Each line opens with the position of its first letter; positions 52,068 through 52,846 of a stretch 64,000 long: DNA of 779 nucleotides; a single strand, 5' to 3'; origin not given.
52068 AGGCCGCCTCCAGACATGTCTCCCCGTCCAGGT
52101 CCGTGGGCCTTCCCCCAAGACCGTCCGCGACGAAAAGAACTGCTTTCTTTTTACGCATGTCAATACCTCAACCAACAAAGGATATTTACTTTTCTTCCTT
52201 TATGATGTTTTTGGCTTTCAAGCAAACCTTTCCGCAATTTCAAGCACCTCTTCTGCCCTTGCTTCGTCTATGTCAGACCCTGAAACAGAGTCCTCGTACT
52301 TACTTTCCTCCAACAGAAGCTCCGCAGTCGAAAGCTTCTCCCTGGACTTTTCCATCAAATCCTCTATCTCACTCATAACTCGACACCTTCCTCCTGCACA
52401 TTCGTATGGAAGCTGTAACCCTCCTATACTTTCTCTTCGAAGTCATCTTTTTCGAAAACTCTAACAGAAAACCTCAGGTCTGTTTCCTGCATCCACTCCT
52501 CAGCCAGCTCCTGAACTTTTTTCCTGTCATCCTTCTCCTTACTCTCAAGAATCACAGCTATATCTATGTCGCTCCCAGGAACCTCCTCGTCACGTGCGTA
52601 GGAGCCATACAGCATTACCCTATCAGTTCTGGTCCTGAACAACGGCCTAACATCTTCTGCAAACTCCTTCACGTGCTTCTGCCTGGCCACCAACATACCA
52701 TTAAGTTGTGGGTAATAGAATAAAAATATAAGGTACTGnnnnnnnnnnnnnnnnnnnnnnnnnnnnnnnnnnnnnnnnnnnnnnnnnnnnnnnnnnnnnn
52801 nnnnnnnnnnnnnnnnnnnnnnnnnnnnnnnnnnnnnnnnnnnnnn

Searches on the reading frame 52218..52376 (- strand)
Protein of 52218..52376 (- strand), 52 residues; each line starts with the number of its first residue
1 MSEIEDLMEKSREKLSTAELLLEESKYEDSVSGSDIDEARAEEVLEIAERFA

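Call 94: search_protein_families(library=pfam, proteins=[window:52218-52376:-], max_evalue=0.01)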
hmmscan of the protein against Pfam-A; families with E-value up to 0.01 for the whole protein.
window:52218-52376:- (52 aa): 1 family
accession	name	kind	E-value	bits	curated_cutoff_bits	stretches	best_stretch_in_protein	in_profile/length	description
PF05168.19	HEPN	-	0.00082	20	22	1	4-32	1-29/117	HEPN domain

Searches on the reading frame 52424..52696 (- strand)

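Call 3: search_protein_families(library=pfam, proteins=[window:52424-52696:-], max_evalue=0.1)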
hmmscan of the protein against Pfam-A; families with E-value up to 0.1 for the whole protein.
window:52424-52696:- (90 aa): 6 families
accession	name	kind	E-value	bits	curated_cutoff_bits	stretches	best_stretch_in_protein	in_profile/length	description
PF01909.29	NTP_transf_2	-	1.2e-10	42.1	21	1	10-83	2-76/93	Nucleotidyltransferase domain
PF18765.7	Polbeta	-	2.4e-10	40.9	26.9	1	25-82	14-70/93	Polymerase beta, Nucleotidyltransferase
PF22014.2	DUF6932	-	0.00013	22.9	27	1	5-65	31-92/142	Family of unknown function (DUF6932)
PF03445.19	DUF294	-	0.00022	21.5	21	1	27-69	52-95/138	Putative nucleotidyltransferase DUF294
PF22600.2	MTPAP-like_central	-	0.0018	18.8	27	1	9-67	26-82/139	Poly(A) RNA polymerase, mitochondrial-like, central palm domain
PF00975.26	Thioesterase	-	0.055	14.1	26.4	1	9-86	138-208/226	Thioesterase domain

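Call 4: search_protein_families(library=ncbifam, proteins=[window:52424-52696:-], max_evalue=0.1)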
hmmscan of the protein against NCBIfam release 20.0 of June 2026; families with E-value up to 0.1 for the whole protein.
window:52424-52696:- (90 aa): 13 families
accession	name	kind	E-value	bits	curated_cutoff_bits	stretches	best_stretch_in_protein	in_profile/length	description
NF047752.1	MntA_antitoxin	equivalog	5.1e-09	36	60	1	27-73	10-58/106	type VII toxin-antitoxin system MntA family adenylyltransferase antitoxin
NF033061.1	ANT_4p_I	equivalog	9.6e-07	28.6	350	1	5-80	11-86/253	ANT(4')-I family aminoglycoside nucleotidyltransferase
NF051895.1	anti_phage_HalB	equivalog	7.2e-06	25.7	190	1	27-55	2-30/211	anti-phage Hailong system nucleotidyltransferase HalB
NF053871.1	DS2_2_antiphage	equivalog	0.0016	17.7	350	1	7-89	25-105/294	anti-phage nucleotidyltransferase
NF002895.0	PRK03381.1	equivalog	0.0029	15.7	631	1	30-80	64-116/782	[protein-PII] uridylyltransferase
NF002837.0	PRK03059.1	equivalog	0.0042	15.2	1010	1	30-69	68-109/857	[protein-PII] uridylyltransferase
NF028535.0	ANT_4p_II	subfamily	0.0088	15.3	350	1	26-61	21-56/251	ANT(4')-II family aminoglycoside nucleotidyltransferase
NF012212.1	ANT_9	subfamily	0.009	15.3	340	1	7-60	4-57/249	aminoglycoside nucleotidyltransferase ANT(9)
NF003448.0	PRK05007.1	equivalog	0.012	13.5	1255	1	29-82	85-140/884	bifunctional uridylyltransferase/uridylyl-removing protein GlnD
NF001366.0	PRK00275.1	equivalog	0.015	13.2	1299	1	30-61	84-116/895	[protein-PII] uridylyltransferase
NF003467.0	PRK05092.1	equivalog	0.032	12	959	1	27-64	113-150/940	[protein-PII] uridylyltransferase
NF002487.0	PRK01759.1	equivalog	0.033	12.4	890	1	29-82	69-124/862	bifunctional uridylyltransferase/uridylyl-removing protein GlnD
NF000181.1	ANT_4p_Ia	exception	0.051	13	500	1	5-71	12-76/253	aminoglycoside O-nucleotidyltransferase ANT(4')-Ia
